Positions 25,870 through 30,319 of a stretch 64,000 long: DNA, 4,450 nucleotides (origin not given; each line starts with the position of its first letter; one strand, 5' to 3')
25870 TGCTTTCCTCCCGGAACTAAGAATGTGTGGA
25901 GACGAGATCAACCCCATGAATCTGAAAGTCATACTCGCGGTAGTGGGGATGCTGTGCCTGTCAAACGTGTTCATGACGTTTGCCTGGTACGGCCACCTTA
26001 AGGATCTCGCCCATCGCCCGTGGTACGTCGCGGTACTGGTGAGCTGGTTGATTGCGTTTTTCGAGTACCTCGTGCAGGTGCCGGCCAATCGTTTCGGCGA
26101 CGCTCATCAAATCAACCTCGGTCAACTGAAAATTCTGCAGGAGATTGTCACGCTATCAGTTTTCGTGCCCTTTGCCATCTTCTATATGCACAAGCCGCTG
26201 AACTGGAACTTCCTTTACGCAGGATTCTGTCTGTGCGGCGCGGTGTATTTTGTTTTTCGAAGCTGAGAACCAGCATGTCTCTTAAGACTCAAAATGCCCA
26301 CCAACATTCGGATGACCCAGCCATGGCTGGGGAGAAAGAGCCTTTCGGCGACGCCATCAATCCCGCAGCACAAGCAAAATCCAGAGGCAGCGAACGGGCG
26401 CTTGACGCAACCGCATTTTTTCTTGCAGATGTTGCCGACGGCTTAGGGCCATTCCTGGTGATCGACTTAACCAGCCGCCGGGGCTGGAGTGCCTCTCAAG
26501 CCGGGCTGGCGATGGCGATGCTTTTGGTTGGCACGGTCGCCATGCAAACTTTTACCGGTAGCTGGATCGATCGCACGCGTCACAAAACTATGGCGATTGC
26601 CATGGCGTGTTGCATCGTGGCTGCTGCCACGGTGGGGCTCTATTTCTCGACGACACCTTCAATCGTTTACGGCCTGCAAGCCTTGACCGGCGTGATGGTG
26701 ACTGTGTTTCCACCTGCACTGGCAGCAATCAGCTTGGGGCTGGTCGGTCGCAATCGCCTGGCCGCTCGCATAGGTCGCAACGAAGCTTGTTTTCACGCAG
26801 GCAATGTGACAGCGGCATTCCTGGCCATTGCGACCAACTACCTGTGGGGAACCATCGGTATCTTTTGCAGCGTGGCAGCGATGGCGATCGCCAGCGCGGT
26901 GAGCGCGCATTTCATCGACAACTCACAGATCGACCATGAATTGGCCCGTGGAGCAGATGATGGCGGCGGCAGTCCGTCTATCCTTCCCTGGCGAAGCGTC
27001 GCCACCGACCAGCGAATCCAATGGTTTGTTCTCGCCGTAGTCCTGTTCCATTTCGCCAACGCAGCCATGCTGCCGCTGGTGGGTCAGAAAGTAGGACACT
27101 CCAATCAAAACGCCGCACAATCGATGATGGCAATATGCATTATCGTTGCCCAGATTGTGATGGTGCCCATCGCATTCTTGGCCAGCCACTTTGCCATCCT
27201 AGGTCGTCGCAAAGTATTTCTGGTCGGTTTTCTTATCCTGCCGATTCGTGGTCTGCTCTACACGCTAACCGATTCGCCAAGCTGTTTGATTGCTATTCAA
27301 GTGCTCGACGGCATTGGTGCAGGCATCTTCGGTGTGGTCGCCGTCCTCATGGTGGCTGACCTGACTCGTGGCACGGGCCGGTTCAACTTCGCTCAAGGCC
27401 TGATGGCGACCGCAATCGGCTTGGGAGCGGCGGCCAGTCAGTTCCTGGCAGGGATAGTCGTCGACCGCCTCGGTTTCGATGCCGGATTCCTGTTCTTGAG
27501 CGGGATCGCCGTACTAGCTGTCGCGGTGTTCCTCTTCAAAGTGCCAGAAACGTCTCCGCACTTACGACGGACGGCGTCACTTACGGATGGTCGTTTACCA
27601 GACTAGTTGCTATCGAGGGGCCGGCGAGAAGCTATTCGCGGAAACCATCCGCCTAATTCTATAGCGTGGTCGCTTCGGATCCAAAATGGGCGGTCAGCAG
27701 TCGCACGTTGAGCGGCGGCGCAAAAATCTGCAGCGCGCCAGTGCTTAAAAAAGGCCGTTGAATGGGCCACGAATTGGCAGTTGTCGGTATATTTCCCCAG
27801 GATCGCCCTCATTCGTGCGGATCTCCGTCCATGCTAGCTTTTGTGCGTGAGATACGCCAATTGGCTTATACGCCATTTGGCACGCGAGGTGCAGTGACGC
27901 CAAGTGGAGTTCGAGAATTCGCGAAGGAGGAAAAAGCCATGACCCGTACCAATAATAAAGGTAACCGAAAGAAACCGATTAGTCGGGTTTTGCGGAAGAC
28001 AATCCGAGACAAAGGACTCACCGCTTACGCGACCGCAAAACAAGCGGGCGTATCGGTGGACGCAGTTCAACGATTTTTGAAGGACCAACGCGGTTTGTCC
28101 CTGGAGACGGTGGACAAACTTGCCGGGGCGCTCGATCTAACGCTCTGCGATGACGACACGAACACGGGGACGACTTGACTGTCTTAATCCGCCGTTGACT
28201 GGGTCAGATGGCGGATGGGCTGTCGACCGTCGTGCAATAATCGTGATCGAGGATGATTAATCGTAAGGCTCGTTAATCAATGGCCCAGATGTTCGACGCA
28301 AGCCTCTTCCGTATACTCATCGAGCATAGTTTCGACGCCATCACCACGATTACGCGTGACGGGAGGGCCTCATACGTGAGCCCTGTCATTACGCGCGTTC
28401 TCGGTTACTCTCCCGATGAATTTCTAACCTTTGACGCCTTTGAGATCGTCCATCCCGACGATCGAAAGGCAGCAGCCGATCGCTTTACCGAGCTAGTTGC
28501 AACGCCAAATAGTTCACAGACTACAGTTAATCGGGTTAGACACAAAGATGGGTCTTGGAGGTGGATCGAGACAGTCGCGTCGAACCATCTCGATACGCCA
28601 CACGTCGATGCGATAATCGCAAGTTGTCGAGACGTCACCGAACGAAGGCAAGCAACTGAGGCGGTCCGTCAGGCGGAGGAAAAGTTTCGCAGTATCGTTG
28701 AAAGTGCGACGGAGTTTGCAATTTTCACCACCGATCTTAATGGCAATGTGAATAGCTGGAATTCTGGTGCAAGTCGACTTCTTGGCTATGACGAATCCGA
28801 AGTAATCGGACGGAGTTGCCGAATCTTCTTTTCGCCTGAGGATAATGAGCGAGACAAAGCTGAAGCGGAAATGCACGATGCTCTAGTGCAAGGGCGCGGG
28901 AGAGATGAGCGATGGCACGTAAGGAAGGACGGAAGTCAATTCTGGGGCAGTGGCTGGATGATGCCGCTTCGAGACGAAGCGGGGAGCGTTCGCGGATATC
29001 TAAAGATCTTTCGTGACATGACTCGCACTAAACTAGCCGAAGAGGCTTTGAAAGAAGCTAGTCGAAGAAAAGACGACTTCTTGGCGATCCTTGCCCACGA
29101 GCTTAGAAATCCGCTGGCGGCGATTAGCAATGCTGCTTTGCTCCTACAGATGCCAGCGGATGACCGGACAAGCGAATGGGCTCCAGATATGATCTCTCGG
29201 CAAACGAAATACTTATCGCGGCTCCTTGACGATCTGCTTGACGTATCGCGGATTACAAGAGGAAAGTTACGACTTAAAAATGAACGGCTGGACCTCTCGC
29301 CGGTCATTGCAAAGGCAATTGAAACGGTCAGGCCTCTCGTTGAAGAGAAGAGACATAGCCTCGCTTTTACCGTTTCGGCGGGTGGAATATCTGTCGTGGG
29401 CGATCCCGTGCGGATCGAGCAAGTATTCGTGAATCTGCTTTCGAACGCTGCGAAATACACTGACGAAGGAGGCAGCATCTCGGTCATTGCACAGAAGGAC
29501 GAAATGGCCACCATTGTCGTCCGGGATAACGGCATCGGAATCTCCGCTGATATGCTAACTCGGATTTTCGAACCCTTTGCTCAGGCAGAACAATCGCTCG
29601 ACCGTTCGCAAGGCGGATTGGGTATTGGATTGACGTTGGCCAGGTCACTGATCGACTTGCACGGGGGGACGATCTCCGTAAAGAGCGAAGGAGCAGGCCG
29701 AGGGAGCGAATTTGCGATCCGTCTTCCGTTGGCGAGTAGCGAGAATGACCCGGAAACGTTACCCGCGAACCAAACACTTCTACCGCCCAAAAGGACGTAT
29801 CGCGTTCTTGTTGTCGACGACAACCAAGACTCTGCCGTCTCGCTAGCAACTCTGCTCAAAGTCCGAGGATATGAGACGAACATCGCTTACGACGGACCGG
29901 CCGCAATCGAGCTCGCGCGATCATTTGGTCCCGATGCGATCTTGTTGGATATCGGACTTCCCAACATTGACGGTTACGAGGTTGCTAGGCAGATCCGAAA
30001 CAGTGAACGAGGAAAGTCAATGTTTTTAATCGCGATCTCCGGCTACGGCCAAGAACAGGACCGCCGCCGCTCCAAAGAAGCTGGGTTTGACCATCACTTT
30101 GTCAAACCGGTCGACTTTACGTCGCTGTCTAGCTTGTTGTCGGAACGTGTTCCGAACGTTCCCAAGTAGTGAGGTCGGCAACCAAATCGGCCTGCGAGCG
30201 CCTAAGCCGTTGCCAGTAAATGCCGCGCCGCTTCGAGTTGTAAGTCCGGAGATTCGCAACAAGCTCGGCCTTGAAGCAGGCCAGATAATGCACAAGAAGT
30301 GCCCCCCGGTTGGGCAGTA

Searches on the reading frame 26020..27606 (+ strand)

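Call 36: search_protein_families(library=pfam, proteins=[window:26020-27606:+], max_evalue=0.001)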
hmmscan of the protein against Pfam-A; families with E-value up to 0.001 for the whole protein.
window:26020-27606:+ (528 aa): 2 families
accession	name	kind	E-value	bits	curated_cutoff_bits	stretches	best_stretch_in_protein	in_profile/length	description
PF07690.21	MFS_1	-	5.8e-39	134.4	33.4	2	134-391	6-265/347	Major Facilitator Superfamily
PF12832.13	MFS_1_like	-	8.7e-12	45.2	25.2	1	132-485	8-366/373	MFS_1 like family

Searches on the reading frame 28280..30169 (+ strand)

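Call 36: search_protein_families(library=pfam, proteins=[window:28280-30169:+], max_evalue=0.001)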
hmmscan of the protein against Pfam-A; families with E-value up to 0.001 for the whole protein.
window:28280-30169:+ (629 aa): 10 families
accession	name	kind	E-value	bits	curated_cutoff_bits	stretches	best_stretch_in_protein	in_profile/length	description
PF02518.31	HATPase_c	-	5.3e-28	98.1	26.4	1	374-485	1-110/111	Histidine kinase-, DNA gyrase B-, and HSP90-like ATPase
PF00989.32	PAS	-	2.3e-26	92.4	22.6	2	135-247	2-113/113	PAS fold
PF08447.18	PAS_3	-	1.2e-25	90.1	25.6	2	32-103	3-75/89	PAS fold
PF13426.13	PAS_9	-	3.1e-25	88.9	27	2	147-248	3-102/103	PAS domain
PF08448.16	PAS_4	-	2.1e-23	83.1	23.1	2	145-251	5-109/110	PAS fold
PF00072.30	Response_reg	-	3.9e-21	75.7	30.2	1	509-618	1-108/111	Response regulator receiver domain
PF00512.31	HisKA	-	3.1e-14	53.2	26.9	1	264-328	2-66/66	His Kinase A (phospho-acceptor) domain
PF13188.13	PAS_8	-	3.8e-07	30.2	21.8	1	134-191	1-55/65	PAS domain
PF13589.12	HATPase_c_3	-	0.0003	21.3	25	1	380-458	4-84/137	Histidine kinase-, DNA gyrase B-, and HSP90-like ATPase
PF14598.12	PAS_11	-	0.00064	20.1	25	0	35-101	19-84/109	PAS domain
